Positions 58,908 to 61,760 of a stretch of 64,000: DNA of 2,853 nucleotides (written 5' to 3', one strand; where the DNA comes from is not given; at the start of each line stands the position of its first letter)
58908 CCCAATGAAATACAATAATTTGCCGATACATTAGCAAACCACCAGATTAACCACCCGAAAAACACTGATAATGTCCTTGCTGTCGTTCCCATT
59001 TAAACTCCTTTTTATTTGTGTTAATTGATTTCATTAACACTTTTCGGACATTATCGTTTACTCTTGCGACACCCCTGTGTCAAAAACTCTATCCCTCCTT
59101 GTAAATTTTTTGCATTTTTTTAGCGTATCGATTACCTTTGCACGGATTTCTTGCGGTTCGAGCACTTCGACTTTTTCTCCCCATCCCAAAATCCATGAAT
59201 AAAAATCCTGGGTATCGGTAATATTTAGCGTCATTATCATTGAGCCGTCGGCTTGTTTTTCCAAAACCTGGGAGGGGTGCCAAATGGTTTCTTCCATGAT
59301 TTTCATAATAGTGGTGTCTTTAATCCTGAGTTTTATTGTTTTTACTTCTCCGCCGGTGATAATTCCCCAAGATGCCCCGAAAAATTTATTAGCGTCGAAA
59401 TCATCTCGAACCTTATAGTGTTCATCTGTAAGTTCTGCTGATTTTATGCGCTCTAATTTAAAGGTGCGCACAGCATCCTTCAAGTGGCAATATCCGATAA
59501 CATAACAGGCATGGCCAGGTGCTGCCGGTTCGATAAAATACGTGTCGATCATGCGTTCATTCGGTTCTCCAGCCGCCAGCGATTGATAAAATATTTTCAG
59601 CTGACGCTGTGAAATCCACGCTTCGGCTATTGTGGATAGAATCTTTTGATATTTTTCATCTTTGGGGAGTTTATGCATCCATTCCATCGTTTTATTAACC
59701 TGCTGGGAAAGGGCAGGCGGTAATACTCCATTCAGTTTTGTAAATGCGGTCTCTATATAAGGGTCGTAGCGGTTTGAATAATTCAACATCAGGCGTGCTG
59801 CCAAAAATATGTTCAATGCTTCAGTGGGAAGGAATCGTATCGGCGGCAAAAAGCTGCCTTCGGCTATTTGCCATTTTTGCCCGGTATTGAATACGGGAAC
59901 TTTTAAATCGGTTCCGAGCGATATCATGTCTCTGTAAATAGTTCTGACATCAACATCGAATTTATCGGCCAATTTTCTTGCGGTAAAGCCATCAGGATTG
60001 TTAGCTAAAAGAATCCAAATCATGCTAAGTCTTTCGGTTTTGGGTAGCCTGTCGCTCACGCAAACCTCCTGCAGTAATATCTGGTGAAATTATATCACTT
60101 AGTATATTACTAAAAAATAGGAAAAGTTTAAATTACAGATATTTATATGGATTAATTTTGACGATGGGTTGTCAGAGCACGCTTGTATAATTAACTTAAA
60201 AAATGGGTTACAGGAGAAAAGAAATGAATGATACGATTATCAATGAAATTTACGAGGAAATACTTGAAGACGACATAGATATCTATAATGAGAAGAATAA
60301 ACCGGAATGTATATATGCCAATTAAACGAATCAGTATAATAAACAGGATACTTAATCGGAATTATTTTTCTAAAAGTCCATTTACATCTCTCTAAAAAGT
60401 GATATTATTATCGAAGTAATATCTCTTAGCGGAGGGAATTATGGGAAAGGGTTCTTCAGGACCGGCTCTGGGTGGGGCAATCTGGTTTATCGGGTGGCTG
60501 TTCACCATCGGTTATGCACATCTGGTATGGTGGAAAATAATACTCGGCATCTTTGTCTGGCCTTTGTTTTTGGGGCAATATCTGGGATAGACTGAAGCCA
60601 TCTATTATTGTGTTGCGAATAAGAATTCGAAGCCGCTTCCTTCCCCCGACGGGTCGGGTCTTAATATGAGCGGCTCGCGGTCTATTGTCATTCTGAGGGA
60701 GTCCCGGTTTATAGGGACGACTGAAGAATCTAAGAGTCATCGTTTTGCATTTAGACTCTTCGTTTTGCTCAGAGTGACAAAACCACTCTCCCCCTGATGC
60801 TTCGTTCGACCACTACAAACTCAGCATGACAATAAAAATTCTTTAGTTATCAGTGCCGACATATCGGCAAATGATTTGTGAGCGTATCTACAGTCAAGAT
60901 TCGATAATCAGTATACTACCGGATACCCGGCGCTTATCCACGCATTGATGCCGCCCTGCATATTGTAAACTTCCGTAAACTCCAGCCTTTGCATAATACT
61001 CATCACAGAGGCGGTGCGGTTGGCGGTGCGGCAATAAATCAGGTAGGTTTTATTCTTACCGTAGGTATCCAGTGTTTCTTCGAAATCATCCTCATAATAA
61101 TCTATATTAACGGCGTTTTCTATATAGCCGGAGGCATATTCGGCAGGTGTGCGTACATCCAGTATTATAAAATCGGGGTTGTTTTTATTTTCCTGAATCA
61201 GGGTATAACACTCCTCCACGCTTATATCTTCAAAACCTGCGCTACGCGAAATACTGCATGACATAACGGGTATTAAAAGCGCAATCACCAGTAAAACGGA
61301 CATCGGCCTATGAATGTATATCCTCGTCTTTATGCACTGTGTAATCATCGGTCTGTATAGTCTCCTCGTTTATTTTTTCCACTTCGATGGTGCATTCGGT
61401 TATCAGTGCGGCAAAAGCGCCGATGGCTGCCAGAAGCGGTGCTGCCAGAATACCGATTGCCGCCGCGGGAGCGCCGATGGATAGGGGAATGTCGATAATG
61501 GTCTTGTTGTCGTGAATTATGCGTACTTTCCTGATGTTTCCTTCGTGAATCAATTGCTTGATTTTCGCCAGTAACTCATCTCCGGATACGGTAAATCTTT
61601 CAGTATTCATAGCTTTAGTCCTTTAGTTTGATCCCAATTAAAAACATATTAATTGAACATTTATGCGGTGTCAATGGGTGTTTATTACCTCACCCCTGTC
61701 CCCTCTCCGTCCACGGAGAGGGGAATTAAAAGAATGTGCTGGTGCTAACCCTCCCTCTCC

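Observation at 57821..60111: WYL-regulator-headed low-GC cassette (regulator, 3-TM protein, divergent Fe-S HhH-GPD glycosylase-like protein) parked directly upstream of polA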

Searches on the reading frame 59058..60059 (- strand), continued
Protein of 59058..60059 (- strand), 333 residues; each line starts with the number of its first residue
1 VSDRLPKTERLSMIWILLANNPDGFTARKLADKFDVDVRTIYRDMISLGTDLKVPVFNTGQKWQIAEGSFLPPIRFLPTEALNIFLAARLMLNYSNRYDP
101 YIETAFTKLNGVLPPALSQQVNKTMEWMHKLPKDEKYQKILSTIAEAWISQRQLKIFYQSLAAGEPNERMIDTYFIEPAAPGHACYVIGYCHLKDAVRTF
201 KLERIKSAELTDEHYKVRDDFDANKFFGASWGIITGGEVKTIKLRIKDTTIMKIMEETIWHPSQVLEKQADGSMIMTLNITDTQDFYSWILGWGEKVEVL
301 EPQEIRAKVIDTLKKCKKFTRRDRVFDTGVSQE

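Call 107: find_encoding_contigs(protein=P0134, flank=7000, max_places=1)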
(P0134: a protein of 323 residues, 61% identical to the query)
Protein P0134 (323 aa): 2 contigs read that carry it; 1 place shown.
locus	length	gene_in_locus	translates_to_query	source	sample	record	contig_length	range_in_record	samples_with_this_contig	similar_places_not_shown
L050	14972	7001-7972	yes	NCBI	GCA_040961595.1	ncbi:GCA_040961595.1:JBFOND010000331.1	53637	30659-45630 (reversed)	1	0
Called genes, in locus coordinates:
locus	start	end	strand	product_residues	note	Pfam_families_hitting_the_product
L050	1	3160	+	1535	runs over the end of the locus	-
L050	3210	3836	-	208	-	-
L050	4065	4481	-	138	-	PF14353:CpXC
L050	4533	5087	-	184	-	-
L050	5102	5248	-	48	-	PF00684:DnaJ_CXXCXGXG (faint)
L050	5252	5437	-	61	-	-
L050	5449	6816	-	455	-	PF00004:AAA, PF13401:AAA_22 (faint)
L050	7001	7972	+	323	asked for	PF08279:HTH_11 (weak), PF13280:WYL, PF25583:WCX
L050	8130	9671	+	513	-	-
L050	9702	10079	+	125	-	PF13482:RNase_H_2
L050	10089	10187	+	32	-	-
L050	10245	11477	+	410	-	-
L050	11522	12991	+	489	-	PF11074:DUF2779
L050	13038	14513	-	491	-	-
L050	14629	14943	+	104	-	-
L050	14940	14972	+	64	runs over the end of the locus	-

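Call 109: search_protein_families(library=pfam, proteins=[L050:8130-9671:+, L050:10245-11477:+, L049:10091-10891:+, L049:4863-5432:-, L050:4533-5087:-, L050:3210-3836:-, P0303, L049:8523-9152:+, L050:13038-14513:-], max_evalue=0.1)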
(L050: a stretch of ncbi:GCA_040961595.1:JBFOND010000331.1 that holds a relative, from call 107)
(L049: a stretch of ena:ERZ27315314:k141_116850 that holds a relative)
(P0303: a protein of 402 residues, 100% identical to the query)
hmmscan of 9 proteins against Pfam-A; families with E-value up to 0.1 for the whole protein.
L050:8130-9671:+ (513 aa): 1 family
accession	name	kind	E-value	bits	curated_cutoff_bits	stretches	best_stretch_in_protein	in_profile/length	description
PF14281.12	PDDEXK_4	-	5.6e-05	23.6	22.3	1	193-291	79-170/183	PD-(D/E)XK nuclease superfamily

L050:10245-11477:+ (410 aa): 1 family
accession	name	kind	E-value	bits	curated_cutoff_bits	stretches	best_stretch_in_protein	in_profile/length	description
PF01935.23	DUF87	-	0.088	13.3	23.2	0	77-165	87-187/220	Helicase HerA, central domain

L049:10091-10891:+ (266 aa): 0 families

L049:4863-5432:- (189 aa): 0 families

L050:4533-5087:- (184 aa): 2 families
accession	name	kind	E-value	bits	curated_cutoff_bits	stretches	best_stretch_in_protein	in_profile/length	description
PF02163.28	Peptidase_M50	-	0.0061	16.3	27.2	1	25-57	3-35/221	Peptidase family M50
PF03729.18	DUF308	-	0.058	14.1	25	1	75-123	22-70/73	Short repeat of unknown function (DUF308)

L050:3210-3836:- (208 aa): 0 families

P0303 (402 aa): 3 families
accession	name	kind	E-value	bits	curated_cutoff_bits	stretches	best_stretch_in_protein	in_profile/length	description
PF21907.4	SAM_CEP-1_C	-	0.052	14.3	26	0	50-150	9-101/103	CEP-1 C-terminal SAM domain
PF03726.19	PNPase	-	0.079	13.9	24.6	1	65-133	12-78/81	Polyribonucleotide nucleotidyltransferase, RNA binding domain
PF13730.12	HTH_36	-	0.084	13.1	25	0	377-396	27-46/55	Helix-turn-helix domain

L049:8523-9152:+ (209 aa): 0 families

L050:13038-14513:- (491 aa): 1 family
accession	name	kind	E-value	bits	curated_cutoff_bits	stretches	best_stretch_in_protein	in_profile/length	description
PF01044.25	Vinculin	-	0.028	13.2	38.1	1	138-230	530-624/852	Vinculin family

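Call 110: search_protein_families(library=padloc, proteins=[L050:8130-9671:+, L050:10245-11477:+, L049:10091-10891:+, L049:4863-5432:-, L050:4533-5087:-, L050:3210-3836:-, P0303, L050:13038-14513:-], max_evalue=0.01)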
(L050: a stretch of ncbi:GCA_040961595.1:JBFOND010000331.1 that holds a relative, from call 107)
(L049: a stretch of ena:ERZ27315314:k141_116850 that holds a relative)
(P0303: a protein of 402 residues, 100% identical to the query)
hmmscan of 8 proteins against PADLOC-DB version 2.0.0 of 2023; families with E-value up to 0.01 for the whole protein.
L050:8130-9671:+ (513 aa): 3 families
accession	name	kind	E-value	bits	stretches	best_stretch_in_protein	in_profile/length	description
PDLC04455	PDC-M15A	-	1.4e-09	35.8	1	107-310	5-197/226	-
PDLC04459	PDC-M15A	-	1.5e-06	26.1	1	119-286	29-180/231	-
PDLC04456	PDC-M15A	-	3.7e-06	24.9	1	118-300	27-194/260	-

L050:10245-11477:+ (410 aa): 3 families
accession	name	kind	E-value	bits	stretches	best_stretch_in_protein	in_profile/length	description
PDLC04916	PDC-S11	-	2e-12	44.8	1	37-200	25-161/358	-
PDLC04915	PDC-S11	-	7.5e-06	23.4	1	53-140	35-122/379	-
PDLC04913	PDC-S11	-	0.0025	14.9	1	77-160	62-141/375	-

L049:10091-10891:+ (266 aa): 0 families

L049:4863-5432:- (189 aa): 0 families

L050:4533-5087:- (184 aa): 0 families

L050:3210-3836:- (208 aa): 0 families

P0303 (402 aa): 0 families

L050:13038-14513:- (491 aa): 0 families

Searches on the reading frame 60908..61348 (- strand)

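Call 3: search_protein_families(library=pfam, proteins=[window:60908-61348:-], max_evalue=1)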
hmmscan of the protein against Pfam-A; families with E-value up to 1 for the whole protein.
window:60908-61348:- (146 aa): 2 families
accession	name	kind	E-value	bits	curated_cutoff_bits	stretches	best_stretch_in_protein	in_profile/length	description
PF00581.25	Rhodanese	-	4.2e-20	72.5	22.2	1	52-139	6-101/102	Rhodanese-like domain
PF03472.21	Autoind_bind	-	0.24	11.3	23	1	32-78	11-53/149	Autoinducer binding domain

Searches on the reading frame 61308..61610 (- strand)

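Call 3: search_protein_families(library=pfam, proteins=[window:61308-61610:-], max_evalue=1)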
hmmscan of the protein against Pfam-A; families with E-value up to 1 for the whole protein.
window:61308-61610:- (100 aa): 2 families
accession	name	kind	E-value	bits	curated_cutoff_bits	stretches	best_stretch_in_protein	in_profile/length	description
PF14242.11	DUF4342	-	1.3e-26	92.9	25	1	3-79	5-81/81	Domain of unknown function (DUF4342)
PF03605.20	DcuA_DcuB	-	0.04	13.3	27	1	41-80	125-164/368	Anaerobic c4-dicarboxylate membrane transporter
